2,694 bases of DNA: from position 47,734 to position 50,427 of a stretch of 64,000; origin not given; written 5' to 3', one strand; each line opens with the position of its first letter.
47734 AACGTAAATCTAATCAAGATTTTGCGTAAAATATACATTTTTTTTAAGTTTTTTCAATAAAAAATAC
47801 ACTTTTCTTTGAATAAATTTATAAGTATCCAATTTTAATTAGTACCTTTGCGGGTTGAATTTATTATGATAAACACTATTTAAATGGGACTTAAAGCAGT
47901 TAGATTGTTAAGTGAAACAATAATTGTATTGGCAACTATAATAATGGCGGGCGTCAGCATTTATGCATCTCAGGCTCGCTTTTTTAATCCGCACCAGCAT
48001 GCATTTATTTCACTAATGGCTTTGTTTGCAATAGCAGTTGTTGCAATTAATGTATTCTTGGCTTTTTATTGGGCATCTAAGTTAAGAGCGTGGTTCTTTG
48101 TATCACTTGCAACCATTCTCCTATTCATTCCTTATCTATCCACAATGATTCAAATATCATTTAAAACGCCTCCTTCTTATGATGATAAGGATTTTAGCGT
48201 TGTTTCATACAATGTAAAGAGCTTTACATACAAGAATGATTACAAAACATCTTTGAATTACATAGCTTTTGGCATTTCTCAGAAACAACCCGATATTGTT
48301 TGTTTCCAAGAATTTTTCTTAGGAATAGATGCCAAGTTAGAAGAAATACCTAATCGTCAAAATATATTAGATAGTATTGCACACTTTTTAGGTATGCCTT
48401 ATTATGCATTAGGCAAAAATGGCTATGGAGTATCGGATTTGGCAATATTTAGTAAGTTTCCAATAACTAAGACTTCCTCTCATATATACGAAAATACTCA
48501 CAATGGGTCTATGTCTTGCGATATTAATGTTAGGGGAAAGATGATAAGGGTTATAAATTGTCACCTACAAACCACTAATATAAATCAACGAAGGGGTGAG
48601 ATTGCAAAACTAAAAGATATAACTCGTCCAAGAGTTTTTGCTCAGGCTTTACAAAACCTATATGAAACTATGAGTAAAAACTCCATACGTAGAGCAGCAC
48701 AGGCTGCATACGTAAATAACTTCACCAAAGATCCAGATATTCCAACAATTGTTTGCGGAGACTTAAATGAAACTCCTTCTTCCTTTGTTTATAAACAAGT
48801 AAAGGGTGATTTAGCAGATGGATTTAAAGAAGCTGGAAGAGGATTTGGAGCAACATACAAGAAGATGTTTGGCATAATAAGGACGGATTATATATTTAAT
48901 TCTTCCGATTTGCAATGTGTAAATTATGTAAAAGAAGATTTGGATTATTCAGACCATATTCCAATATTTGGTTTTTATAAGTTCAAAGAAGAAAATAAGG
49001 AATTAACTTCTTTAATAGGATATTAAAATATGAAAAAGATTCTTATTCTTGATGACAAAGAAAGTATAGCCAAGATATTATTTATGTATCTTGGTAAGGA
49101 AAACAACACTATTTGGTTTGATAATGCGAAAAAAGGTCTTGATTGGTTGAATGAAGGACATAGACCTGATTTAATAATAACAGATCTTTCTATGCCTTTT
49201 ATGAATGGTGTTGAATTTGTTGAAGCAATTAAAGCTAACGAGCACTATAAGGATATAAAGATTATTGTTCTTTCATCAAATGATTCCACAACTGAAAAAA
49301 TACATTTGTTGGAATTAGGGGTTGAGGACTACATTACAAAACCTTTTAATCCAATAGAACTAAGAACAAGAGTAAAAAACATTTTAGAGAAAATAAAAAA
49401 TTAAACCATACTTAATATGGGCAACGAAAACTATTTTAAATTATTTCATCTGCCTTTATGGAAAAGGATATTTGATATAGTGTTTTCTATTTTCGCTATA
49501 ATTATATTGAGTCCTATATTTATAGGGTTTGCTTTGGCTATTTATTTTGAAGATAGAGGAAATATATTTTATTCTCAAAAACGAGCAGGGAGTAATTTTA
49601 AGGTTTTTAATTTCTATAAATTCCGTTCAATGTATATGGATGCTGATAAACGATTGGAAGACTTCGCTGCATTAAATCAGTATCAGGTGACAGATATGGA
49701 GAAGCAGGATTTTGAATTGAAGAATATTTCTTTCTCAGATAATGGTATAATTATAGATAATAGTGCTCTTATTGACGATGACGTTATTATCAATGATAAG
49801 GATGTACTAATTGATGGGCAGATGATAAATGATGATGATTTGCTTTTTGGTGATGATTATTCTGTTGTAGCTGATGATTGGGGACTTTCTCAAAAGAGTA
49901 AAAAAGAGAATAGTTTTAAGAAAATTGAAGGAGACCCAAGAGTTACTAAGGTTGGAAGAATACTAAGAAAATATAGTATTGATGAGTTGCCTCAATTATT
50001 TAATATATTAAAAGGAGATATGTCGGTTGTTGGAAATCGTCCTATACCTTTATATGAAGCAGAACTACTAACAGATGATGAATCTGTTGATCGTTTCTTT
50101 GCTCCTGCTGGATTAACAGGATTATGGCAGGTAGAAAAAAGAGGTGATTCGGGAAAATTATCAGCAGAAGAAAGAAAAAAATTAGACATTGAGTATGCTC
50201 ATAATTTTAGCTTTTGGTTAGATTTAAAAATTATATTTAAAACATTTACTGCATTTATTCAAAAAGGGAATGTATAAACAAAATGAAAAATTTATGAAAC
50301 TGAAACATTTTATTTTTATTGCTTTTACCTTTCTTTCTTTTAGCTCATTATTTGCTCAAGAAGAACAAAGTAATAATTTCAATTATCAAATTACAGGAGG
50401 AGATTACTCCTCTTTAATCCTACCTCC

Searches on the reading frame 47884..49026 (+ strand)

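Call 54: search_protein_families(library=pfam, proteins=[window:47884-49026:+], max_evalue=0.00001)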
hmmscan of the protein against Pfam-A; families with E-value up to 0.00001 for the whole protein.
window:47884-49026:+ (380 aa): 1 family
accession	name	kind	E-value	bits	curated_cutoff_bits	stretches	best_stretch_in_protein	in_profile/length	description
PF03372.29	Exo_endo_phos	-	2.6e-18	67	24.5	1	108-358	2-225/225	Endonuclease/Exonuclease/phosphatase family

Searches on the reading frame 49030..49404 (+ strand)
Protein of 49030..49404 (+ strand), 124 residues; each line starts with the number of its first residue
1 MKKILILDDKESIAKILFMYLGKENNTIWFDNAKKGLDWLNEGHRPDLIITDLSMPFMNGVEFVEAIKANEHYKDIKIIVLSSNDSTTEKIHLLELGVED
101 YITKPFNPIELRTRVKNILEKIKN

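Call 54: search_protein_families(library=pfam, proteins=[window:49030-49404:+], max_evalue=0.00001)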
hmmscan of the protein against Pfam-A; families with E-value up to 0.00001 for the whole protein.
window:49030-49404:+ (124 aa): 1 family
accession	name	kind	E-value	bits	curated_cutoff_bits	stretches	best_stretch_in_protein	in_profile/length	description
PF00072.30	Response_reg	-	2.8e-24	85.9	30.2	1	4-116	1-111/111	Response regulator receiver domain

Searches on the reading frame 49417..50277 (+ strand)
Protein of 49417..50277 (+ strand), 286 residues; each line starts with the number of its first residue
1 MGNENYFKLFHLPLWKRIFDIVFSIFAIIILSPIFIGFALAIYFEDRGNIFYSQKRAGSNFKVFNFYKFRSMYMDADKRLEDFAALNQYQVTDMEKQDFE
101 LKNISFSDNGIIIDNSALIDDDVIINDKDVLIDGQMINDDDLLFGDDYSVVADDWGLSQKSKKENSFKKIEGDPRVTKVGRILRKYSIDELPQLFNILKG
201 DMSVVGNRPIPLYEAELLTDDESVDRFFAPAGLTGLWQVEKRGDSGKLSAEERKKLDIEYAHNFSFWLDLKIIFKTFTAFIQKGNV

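Call 54: search_protein_families(library=pfam, proteins=[window:49417-50277:+], max_evalue=0.00001)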
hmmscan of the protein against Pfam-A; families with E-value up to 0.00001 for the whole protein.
window:49417-50277:+ (286 aa): 1 family
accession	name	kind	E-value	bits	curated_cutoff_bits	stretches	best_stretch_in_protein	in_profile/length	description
PF02397.22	Bac_transf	-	4.8e-61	205.8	27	2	160-281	60-178/179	Bacterial sugar transferase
